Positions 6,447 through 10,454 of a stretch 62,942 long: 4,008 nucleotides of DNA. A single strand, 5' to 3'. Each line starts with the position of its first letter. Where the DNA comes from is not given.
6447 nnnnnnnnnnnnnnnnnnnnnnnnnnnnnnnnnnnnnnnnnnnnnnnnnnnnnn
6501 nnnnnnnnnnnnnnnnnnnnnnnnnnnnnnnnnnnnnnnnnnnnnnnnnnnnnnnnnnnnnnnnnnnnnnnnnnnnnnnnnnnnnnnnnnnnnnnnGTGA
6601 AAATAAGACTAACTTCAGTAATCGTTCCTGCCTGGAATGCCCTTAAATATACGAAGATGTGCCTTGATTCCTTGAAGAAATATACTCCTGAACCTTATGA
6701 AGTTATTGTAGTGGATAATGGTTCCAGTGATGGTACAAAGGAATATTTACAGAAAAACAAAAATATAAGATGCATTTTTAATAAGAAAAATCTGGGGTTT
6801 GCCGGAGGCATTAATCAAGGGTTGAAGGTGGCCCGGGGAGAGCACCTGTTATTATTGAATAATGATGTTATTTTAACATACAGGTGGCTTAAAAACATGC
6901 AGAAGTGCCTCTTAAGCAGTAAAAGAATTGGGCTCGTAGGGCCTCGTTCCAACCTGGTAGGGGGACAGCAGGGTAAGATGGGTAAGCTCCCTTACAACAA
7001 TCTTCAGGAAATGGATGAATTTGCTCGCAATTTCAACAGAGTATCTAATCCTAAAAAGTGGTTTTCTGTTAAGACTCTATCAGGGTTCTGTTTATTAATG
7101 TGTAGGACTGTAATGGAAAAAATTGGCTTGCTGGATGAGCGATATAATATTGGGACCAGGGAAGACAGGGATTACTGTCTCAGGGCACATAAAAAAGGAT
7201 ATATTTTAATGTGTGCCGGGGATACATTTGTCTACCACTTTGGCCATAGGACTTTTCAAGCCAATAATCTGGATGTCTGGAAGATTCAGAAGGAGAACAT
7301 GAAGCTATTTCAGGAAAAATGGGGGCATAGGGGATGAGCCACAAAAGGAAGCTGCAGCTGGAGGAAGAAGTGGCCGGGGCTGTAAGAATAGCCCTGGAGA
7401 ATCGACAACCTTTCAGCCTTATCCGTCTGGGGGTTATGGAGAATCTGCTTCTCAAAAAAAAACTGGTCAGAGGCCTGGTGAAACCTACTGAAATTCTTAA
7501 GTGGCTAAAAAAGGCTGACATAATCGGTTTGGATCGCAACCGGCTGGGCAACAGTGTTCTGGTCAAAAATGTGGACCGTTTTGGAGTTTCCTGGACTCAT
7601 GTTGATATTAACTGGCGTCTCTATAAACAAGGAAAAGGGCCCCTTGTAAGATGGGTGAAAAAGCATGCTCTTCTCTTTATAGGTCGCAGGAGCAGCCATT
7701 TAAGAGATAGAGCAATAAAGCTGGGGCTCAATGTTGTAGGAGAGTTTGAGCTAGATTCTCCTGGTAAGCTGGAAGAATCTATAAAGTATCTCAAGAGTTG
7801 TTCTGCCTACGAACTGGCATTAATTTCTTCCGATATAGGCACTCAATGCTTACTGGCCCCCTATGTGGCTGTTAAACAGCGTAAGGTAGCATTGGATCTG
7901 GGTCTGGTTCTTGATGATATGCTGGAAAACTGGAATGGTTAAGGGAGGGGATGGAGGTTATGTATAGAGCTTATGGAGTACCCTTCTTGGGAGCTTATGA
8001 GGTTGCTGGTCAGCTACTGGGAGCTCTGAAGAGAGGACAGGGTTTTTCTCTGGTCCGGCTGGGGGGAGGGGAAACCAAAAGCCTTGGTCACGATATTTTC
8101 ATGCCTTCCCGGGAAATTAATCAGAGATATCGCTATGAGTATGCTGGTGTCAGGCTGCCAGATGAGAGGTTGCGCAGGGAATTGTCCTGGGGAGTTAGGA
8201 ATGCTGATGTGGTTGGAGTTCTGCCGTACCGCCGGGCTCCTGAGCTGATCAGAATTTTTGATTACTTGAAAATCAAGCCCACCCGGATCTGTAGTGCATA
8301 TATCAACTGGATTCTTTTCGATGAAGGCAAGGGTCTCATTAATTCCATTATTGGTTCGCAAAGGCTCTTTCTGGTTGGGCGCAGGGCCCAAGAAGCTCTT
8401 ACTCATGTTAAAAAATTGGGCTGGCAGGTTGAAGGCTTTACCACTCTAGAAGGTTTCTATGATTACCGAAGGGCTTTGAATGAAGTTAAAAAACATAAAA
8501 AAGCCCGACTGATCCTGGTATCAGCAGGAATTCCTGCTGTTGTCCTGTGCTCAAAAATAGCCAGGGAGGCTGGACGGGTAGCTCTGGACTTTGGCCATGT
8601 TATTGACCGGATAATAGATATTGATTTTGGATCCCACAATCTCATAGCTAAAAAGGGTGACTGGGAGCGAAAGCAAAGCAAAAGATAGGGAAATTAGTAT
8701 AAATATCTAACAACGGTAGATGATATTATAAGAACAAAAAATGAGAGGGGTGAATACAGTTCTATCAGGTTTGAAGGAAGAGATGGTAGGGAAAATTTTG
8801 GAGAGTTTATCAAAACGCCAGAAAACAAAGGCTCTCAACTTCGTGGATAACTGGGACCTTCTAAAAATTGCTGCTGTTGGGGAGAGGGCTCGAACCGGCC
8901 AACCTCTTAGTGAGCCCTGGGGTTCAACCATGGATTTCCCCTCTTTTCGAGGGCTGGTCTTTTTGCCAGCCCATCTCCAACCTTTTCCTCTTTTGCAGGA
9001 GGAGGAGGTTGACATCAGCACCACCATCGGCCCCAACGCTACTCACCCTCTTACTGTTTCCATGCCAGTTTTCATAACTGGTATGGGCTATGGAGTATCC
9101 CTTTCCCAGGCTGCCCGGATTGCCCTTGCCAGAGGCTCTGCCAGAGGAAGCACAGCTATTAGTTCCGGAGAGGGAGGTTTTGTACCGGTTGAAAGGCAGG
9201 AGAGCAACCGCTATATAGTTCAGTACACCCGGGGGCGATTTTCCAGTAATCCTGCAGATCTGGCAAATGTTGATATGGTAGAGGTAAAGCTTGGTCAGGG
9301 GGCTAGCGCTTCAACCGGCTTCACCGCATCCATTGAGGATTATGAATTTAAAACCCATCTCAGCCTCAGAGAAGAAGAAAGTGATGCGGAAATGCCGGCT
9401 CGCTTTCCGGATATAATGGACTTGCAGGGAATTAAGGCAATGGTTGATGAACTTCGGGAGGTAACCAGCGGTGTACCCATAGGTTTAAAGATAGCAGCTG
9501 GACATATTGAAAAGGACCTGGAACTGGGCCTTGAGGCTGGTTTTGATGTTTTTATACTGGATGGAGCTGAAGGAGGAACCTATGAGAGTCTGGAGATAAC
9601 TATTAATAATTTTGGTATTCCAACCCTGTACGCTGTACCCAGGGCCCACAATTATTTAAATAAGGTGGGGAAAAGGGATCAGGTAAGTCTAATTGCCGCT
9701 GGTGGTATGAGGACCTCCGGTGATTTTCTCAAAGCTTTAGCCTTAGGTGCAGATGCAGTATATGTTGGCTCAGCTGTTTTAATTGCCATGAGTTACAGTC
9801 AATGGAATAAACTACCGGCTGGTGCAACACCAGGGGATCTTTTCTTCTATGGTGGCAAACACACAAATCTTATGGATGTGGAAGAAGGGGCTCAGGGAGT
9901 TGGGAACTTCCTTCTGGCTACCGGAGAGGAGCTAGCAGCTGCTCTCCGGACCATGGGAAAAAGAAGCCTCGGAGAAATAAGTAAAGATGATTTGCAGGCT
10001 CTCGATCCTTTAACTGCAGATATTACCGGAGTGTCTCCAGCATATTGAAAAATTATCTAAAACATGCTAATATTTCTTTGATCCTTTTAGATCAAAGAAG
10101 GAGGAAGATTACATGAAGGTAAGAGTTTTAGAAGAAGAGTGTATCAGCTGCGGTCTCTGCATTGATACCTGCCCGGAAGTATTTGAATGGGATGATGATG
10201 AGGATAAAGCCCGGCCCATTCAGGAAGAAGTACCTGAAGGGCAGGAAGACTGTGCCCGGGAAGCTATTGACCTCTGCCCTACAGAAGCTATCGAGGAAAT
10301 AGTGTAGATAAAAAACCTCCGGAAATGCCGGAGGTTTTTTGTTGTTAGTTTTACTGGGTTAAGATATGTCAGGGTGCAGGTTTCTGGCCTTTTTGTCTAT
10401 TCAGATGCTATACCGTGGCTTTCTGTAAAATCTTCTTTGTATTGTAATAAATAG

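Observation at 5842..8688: Translationally coupled operon of three divergent GT-D (DUF1792)-like paralogues around a GT2 glycosyltransferase; only one paralogue keeps the DxE motif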

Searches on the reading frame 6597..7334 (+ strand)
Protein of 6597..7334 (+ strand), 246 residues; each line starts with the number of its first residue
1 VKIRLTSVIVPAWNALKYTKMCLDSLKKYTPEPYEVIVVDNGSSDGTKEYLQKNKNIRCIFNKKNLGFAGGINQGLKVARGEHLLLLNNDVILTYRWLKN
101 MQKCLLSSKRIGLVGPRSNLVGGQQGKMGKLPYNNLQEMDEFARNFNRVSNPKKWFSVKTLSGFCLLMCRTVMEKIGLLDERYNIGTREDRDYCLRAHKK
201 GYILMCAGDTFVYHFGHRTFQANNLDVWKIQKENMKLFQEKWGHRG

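Call 3: search_protein_families(library=pfam, proteins=[window:6597-7334:+], max_evalue=1)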
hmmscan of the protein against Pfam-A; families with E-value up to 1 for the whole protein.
window:6597-7334:+ (246 aa): 5 families
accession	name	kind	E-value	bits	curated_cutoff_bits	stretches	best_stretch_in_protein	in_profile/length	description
PF00535.33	Glycos_transf_2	-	5.8e-28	98.4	23.3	1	7-176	1-167/168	Glycosyl transferase family 2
PF13641.12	Glyco_tranf_2_3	-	3.7e-19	70.1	27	1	6-222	3-219/230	Glycosyltransferase like family 2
PF10111.15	Glyco_tranf_2_2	-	0.00027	21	27.3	1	25-105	21-106/276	Glycosyltransferase like family 2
PF13704.12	Glyco_tranf_2_4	-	0.00091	20.1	27.5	1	35-66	21-52/98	Glycosyl transferase family 2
PF13712.12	Glyco_tranf_2_5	-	0.014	15.6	27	1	66-172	39-149/210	Glycosyltransferase like family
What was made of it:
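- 6597..7337 (+): GT2 (GT-A fold) glycosyltransferase of 246 aa. The GTG start overlaps the P1 stop (GTGA). PF00535 E 5.8e-28 (call 3).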

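Call 4: search_protein_families(library=ncbifam, proteins=[window:6597-7334:+], max_evalue=1)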
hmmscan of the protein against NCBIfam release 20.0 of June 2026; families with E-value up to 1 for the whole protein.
window:6597-7334:+ (246 aa): 28 families (the best 25 are shown)
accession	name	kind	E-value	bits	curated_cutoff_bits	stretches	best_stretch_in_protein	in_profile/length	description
TIGR03965.1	mycofact_glyco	equivalog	9.8e-20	70.8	280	1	6-219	76-284/467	mycofactocin biosynthesis glycosyltransferase MftF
NF041875.1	EPS_EpsD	equivalog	8.9e-18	64.8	370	1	7-221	2-214/325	exopolysaccharide biosynthesis glycosyltransferase EpsD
TIGR01556.1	rhamnosyltran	subfamily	1.1e-17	64.2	200.55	1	27-214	15-200/281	rhamnosyltransferase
TIGR04283.1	glyco_like_mftF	equivalog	2.2e-15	56.9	182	1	7-108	2-100/221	TIGR04283 family arsenosugar biosynthesis glycosyltransferase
TIGR03937.1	PgaC_IcaA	equivalog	1.1e-14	54.2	422.3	1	4-181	45-220/407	poly-beta-1,6-N-acetyl-D-glucosamine synthase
NF047683.1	TeichurnBiosyTuaG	equivalog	3.7e-13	49.7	400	1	5-91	7-97/252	teichuronic acid biosynthesis protein TuaG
NF038299.1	EPS_HpsN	equivalog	1.2e-12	47.5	425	1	6-220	3-226/317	hormogonium polysaccharide biosynthesis glycosyltransferase HpsN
NF007482.0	PRK10073.1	equivalog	7.9e-12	44.8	423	1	5-90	7-95/334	glycosyltransferase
TIGR04009.1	wcaE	equivalog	4.5e-09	35.9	369.2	1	7-92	4-94/248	colanic acid biosynthesis glycosyltransferase WcaE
NF050050.1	ProtGlycPglI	equivalog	7.1e-08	32.2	500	1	6-95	4-98/306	GalNAc(5)-diNAcBac-PP-undecaprenol beta-1,3-glucosyltransferase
NF047588.1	GlcsyltransPgfSStrep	equivalog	3.7e-07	29.6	500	1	17-152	18-143/308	glycosyltransferase PgfS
NF053739.1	GlytfEpsEBac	equivalog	6.8e-07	28.5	450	1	7-116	4-118/265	glycosyltransferase EpsE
NF038302.1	EPS_HpsE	equivalog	1.2e-06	27.7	300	1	7-116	4-122/307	hormogonium polysaccharide biosynthesis glycosyltransferase HpsE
NF045692.1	OglycostaseCruG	equivalog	2e-06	27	600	1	6-55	43-92/386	2'-O-glycosyltransferase CruG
NF041394.1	GtaseAglG_Halo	equivalog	5.6e-06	25.9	440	1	7-104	4-106/304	glucosyl-dolichyl phosphate glucuronosyltransferase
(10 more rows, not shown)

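Call 91: search_protein_families(library=padloc, proteins=[window:6597-7334:+], max_evalue=0.01)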
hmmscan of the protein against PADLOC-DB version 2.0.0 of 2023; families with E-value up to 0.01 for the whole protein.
window:6597-7334:+ (246 aa): 0 families

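Call 92: search_protein_families(library=phrogs, proteins=[window:6597-7334:+], max_evalue=0.01)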
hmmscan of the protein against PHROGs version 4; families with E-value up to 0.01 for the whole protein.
window:6597-7334:+ (246 aa): 8 families
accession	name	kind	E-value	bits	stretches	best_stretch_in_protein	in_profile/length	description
phrog_2456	-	moron, auxiliary metabolic gene and host takeover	3.4e-10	40.9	2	154-203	129-178/239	glycosyltransferase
phrog_841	-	moron, auxiliary metabolic gene and host takeover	1.4e-08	35.6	1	7-181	5-174/309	GtrB-like O-antigen conversion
phrog_1579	-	moron, auxiliary metabolic gene and host takeover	8.6e-08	32.6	0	17-92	33-102/482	glycosyltransferase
phrog_3692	-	moron, auxiliary metabolic gene and host takeover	1.1e-06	30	1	9-114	7-120/205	glycosyltransferase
phrog_22332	-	moron, auxiliary metabolic gene and host takeover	4.8e-06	26.5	1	159-244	309-393/408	glycosyltransferase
phrog_29879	-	moron, auxiliary metabolic gene and host takeover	0.00023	21.7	0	2-99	2-110/239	galactosyl transferase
phrog_30838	-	unknown function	0.00039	20.1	1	33-202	166-330/449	-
phrog_22739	-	moron, auxiliary metabolic gene and host takeover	0.00045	20.3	1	6-101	4-105/327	GtrB-like O-antigen conversion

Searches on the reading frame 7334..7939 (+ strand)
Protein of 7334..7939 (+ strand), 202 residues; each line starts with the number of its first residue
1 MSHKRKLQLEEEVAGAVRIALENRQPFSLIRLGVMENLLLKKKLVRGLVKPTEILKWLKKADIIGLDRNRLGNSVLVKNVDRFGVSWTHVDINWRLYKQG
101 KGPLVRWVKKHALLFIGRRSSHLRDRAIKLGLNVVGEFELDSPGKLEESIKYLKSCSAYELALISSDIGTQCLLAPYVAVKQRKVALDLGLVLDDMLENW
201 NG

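Call 3: search_protein_families(library=pfam, proteins=[window:7334-7939:+], max_evalue=1)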
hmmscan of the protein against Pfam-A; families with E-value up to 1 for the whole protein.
window:7334-7939:+ (202 aa): 1 family
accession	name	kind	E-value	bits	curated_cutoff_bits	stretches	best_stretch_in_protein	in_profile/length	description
PF22882.2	GT-D-like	-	5.8e-21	75.2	27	2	53-195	66-209/210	GT-D fold-like domain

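Call 4: search_protein_families(library=ncbifam, proteins=[window:7334-7939:+], max_evalue=1)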
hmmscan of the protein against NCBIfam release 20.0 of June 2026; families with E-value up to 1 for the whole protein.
window:7334-7939:+ (202 aa): 1 family
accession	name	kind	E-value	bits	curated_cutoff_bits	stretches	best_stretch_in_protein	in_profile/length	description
NF040628.1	GT-D_rel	domain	2.9e-15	56.5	75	2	54-197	72-218/223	GT-D fold domain-containing glycosyltransferase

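Call 56: predict_structure(alignment_id=A6)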
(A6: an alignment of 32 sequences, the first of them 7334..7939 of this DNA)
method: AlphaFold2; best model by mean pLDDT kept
length: 202 residues; sequences in the alignment: 32
mean_pLDDT: 94.0   pTM: 0.91
mean pLDDT of the five models: 94.0, 93.7, 92.5, 92.1, 91.4
residues with pLDDT >= 90: 181; 70-90: 15; 50-70: 3; < 50: 3
segments of 3 or more residues with pLDDT < 50: 1-3
pLDDT, mean of each block of 10 residues (from residue 1): 71 98 98 94 92 96 92 87 94 96 97 98 97 98 94 97 96 98 98 93 69
secondary structure, 60 per line:
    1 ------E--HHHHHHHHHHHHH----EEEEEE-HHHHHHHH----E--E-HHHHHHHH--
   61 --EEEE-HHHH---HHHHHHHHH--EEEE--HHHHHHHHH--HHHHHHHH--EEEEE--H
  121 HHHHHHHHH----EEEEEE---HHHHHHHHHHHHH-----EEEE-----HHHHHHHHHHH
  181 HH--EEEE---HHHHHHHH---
elements in order: H10-22 E27-32 H34-41 H51-58 E63-66 H68-71 H75-83 E86-89 H92-100 H103-110 E113-117 H120-129 E134-139 H143-155 E161-164 H170-182 E185-188 H192-199

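Call 60: fold_search(model_id=the predicted structure, library=pdb)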
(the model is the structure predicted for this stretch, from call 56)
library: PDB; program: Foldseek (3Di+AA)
matches with E <= 10: 1089; with E <= 0.001: 3
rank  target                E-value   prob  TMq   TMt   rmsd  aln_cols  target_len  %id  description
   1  4pfx                  9.6e-05  1.00  0.56  0.44   5.9       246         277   12  The highly conserved domain of unknown function 1792 has a distinct glycosyltransferase fold (released 2014-07-23)
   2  4phr                  1.0e-04  1.00  0.62  0.48   4.9       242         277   13  Domain of unknown function 1792 (DUF1792) with manganese (released 2014-08-06)
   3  5v4a_A                3.1e-04  1.00  0.63  0.50   4.7       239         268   14  A New Glycosyltransferase (DUF1792) from Streptococcus sanguinis (released 2017-09-13)
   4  5wfg_A                1.3e-03  1.00  0.57  0.60   5.9       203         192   12  Crystal structure of the TarA wall teichoic acid glycosyltransferase bound to UDP (released 2019-01-16)
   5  5wfg_B                1.8e-03  1.00  0.55  0.57   5.8       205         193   11  Crystal structure of the TarA wall teichoic acid glycosyltransferase bound to UDP (released 2019-01-16)
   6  5wb4_F                1.9e-03  1.00  0.52  0.54   6.9       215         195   10  Crystal structure of the TarA wall teichoic acid glycosyltransferase (released 2019-01-16)
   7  5wb4_B                3.1e-03  0.99  0.51  0.53   6.9       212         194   10  Crystal structure of the TarA wall teichoic acid glycosyltransferase (released 2019-01-16)
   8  7mpk_C                3.3e-03  1.00  0.58  0.60   5.3       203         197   12  Crystal structure of TagA with UDP-GlcNAc (released 2021-12-29)
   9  5wb4_A                4.0e-03  1.00  0.57  0.59   5.5       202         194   12  Crystal structure of the TarA wall teichoic acid glycosyltransferase (released 2019-01-16)
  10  7n41_A                4.0e-03  0.99  0.52  0.54   7.4       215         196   12  Crystal structure of TagA with UDP-ManNAc (released 2021-12-29)
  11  5wb4_E                5.5e-03  1.00  0.55  0.58   5.6       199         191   12  Crystal structure of the TarA wall teichoic acid glycosyltransferase (released 2019-01-16)
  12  5wfg_F                5.9e-03  1.00  0.55  0.57   6.3       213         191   10  Crystal structure of the TarA wall teichoic acid glycosyltransferase bound to UDP (released 2019-01-16)
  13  7mpk_A                6.3e-03  1.00  0.60  0.61   5.2       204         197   12  Crystal structure of TagA with UDP-GlcNAc (released 2021-12-29)
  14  5wfg_C                7.1e-03  0.99  0.55  0.57   6.0       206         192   12  Crystal structure of the TarA wall teichoic acid glycosyltransferase bound to UDP (released 2019-01-16)
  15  7mpk_B                8.7e-03  1.00  0.58  0.59   5.5       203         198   12  Crystal structure of TagA with UDP-GlcNAc (released 2021-12-29)
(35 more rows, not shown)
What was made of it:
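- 7334..7942 (+): P2, a short degenerate GT-D-like protein (202 aa). It has RLGVME, SSD in place of SAG, and DLGL. It lacks 28 profile positions, including the YAGV loop, and the C-terminal helix. It is a putative non-catalytic subunit. Its ATG overlaps the GT2 stop (ATGA). The AF2 model has pLDDT 94.0 and its best fold hits are still DUF1792 (calls 56, 60).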

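Call 91: search_protein_families(library=padloc, proteins=[window:7334-7939:+], max_evalue=0.01)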
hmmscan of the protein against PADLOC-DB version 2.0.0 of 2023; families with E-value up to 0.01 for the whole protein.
window:7334-7939:+ (202 aa): 1 family
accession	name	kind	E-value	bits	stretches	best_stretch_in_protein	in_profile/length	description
PDLC01719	typeIV_Cas6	-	7.5e-05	20.2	1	129-195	167-231/255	Cas6_8_IVD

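Call 92: search_protein_families(library=phrogs, proteins=[window:7334-7939:+], max_evalue=0.01)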
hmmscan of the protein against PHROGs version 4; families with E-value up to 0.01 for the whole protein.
window:7334-7939:+ (202 aa): 0 families

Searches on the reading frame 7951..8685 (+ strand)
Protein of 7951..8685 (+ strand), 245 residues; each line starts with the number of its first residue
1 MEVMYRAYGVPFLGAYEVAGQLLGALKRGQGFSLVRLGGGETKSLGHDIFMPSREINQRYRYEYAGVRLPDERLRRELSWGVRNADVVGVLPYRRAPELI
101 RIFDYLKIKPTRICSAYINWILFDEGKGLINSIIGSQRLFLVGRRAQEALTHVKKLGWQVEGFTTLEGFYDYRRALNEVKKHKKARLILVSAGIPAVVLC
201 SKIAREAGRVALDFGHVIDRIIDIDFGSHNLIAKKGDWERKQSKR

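Call 3: search_protein_families(library=pfam, proteins=[window:7951-8685:+], max_evalue=1)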
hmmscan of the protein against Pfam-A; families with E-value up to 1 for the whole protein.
window:7951-8685:+ (245 aa): 2 families
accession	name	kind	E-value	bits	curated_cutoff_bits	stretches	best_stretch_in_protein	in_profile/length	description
PF22882.2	GT-D-like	-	1.8e-52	178.1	27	1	15-221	3-210/210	GT-D fold-like domain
PF08759.17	GT-D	-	0.0011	19.3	27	1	167-218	151-201/225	Glycosyltransferase GT-D fold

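Call 4: search_protein_families(library=ncbifam, proteins=[window:7951-8685:+], max_evalue=1)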
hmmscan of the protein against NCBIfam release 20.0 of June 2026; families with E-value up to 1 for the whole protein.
window:7951-8685:+ (245 aa): 2 families
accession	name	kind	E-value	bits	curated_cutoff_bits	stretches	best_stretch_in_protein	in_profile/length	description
NF040628.1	GT-D_rel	domain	1.9e-41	142.1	75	1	13-222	2-218/223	GT-D fold domain-containing glycosyltransferase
TIGR03728.1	glyco_access_1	hypoth_equivalog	0.00037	20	290.75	1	168-217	169-217/265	SP_1767 family glycosyltransferase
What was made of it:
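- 7960..8688 (+): P3, a GT-D-like protein with a fixed Asp-to-Gly change (RLGGGE) and otherwise canonical motifs (VSAG, DFGH). The ORF opens at 7951, but the likely start is 7960. PF22882 E 1.8e-52 and NF040628 142 bits (calls 3, 4).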

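Call 91: search_protein_families(library=padloc, proteins=[window:7951-8685:+], max_evalue=0.01)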
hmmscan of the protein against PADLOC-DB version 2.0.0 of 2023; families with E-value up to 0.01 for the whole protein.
window:7951-8685:+ (245 aa): 1 family
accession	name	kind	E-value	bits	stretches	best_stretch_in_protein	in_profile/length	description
PDLC01719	typeIV_Cas6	-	2.6e-14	51.2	1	63-223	68-234/255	Cas6_8_IVD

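Call 92: search_protein_families(library=phrogs, proteins=[window:7951-8685:+], max_evalue=0.01)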
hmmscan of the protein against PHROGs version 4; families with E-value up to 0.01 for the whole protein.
window:7951-8685:+ (245 aa): 0 families

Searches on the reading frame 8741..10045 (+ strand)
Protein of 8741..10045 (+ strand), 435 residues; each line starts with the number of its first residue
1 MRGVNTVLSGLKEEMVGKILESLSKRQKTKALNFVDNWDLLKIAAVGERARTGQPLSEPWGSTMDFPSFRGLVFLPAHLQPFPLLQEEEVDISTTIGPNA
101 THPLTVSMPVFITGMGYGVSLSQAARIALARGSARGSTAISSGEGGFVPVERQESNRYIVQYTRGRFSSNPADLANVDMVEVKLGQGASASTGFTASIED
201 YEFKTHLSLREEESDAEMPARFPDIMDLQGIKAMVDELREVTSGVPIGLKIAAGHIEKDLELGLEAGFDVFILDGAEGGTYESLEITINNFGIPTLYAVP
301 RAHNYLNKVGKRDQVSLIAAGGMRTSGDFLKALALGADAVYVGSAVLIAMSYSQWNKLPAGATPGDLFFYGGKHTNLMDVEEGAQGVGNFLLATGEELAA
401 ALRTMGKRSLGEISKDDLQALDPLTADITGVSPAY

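Call 3: search_protein_families(library=pfam, proteins=[window:8741-10045:+], max_evalue=1)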
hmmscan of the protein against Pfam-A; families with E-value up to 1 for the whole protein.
window:8741-10045:+ (435 aa): 7 families
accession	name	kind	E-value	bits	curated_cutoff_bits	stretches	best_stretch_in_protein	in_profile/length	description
PF01645.23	Glu_synthase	-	4.8e-57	194.3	20.4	1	98-407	56-368/369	Conserved region in glutamate synthase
PF01070.24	FMN_dh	-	1.8e-10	40.9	24.9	1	306-352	263-311/350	FMN-dependent dehydrogenase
PF00478.31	IMPDH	-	2.7e-09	36.9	25.6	1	288-345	185-238/345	IMP dehydrogenase / GMP reductase domain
PF03060.21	NMO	-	3.8e-09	36.8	28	1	261-349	150-228/331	Nitronate monooxygenase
PF04898.20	Glu_syn_central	-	0.00043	20.2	22.8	1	285-342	159-217/277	Glutamate synthase central domain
PF00977.27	His_biosynth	-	0.011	15.6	23.6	1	306-346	182-222/228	Histidine biosynthesis protein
PF01180.27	DHO_dh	-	0.023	14.3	27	1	301-347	225-273/291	Dihydroorotate dehydrogenase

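Call 4: search_protein_families(library=ncbifam, proteins=[window:8741-10045:+], max_evalue=1)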
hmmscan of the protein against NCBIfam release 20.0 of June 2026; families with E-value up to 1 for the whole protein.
window:8741-10045:+ (435 aa): 25 families
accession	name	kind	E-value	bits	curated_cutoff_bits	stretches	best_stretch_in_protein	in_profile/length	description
NF008730.0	PRK11750.1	equivalog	1.1e-13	49.5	1047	1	115-351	866-1104/1490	glutamate synthase large subunit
TIGR02151.1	IPP_isom_2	equivalog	4.2e-10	39.1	281.3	1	83-351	35-296/338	type 2 isopentenyl-diphosphate Delta-isomerase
TIGR01302.1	IMP_dehydrog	equivalog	5.2e-08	32.2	481.5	1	291-345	308-358/450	IMP dehydrogenase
TIGR03966.1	actino_HemFlav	equivalog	6.9e-08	31.6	470.85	1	286-351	272-339/385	pre-mycofactocin synthase MftD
TIGR01304.1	IMP_DH_rel_2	equivalog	3.9e-07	29.6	342.1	1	303-349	244-289/365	GuaB3 family IMP dehydrogenase-related protein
NF005311.0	PRK06843.1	equivalog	2.1e-05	23.6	779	1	289-344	235-286/404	inosine 5-monophosphate dehydrogenase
NF008398.0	PRK11197.1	subfamily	4.7e-05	22.3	376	1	312-351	298-337/381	L-lactate dehydrogenase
NF033901.1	L_lactate_LldD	exception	6.2e-05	22.2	550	1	312-351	298-337/377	FMN-dependent L-lactate dehydrogenase LldD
NF003302.0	PRK04302.1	subfamily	0.001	18.8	132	1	309-353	167-212/223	triose-phosphate isomerase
NF002231.0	PRK01130.1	subfamily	0.0011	18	189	1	304-347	171-214/230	putative N-acetylmannosamine-6-phosphate 2-epimerase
TIGR02708.1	L_lactate_ox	equivalog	0.0025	16.9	645.5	1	286-352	253-321/367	L-lactate oxidase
NF005574.0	PRK07259.1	equivalog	0.0029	16.6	269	1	304-350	227-273/304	dihydroorotate dehydrogenase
TIGR03151.1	enACPred_II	equivalog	0.0039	16.5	453.1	1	306-350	153-197/307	enoyl-[acyl-carrier-protein] reductase FabK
TIGR00343.1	TIGR00343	equivalog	0.004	16.7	438.45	1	307-347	193-232/287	pyridoxal 5'-phosphate synthase lyase subunit PdxS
NF003966.0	PRK05458.1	equivalog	0.0046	16.3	344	1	310-345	198-233/327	GMP reductase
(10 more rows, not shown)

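Call 91: search_protein_families(library=padloc, proteins=[window:8741-10045:+], max_evalue=0.01)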
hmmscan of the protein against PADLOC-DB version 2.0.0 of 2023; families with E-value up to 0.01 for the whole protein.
window:8741-10045:+ (435 aa): 0 families

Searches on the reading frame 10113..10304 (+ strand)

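Call 3: search_protein_families(library=pfam, proteins=[window:10113-10304:+], max_evalue=1)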
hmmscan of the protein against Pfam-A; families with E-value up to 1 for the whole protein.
window:10113-10304:+ (64 aa): 18 families
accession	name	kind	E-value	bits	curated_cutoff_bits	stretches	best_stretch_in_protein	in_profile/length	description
PF13370.11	Fer4_13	-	4.5e-15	56.5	24.5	1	7-61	3-57/58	4Fe-4S single cluster domain of Ferredoxin I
PF13459.11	Fer4_15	-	3.4e-13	50.5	22.4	1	7-61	5-65/66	4Fe-4S single cluster domain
PF00037.32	Fer4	-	2.4e-07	30.7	21.1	1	5-22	3-20/24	4Fe-4S binding domain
PF12838.12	Fer4_7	-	2.8e-06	28.2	27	2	10-59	2-52/52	4Fe-4S dicluster domain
PF25160.1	LdpA_Fe-S-bd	-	7e-06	26.2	27.6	2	3-21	21-39/49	LdpA Fe-S cluster-binding domain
PF12800.12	Fer4_4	-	1.6e-05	25.3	24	1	8-21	2-15/17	4Fe-4S binding domain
PF13237.11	Fer4_10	-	2.2e-05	24.7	25.5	1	3-48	2-43/53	4Fe-4S dicluster domain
PF13183.11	Fer4_8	-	0.00013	22.9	27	1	8-55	3-54/68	4Fe-4S dicluster domain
PF12797.12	Fer4_2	-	0.0002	21.6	24.5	1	3-22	3-22/22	4Fe-4S binding domain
PF14697.11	Fer4_21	-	0.00083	19.9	35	1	5-60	3-57/59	4Fe-4S dicluster domain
PF13534.11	Fer4_17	-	0.0011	19.9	22.2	1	9-55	1-46/61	4Fe-4S dicluster domain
PF12837.12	Fer4_6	-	0.0025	18.1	25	1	3-22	2-21/24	4Fe-4S binding domain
PF13746.11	Fer4_18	-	0.003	18.2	27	1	6-25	81-100/114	4Fe-4S dicluster domain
PF13484.11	Fer4_16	-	0.0041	18.3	30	1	9-22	1-14/66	4Fe-4S double cluster binding domain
PF12798.12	Fer4_3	-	0.0085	17.3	27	1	10-21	1-12/15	4Fe-4S binding domain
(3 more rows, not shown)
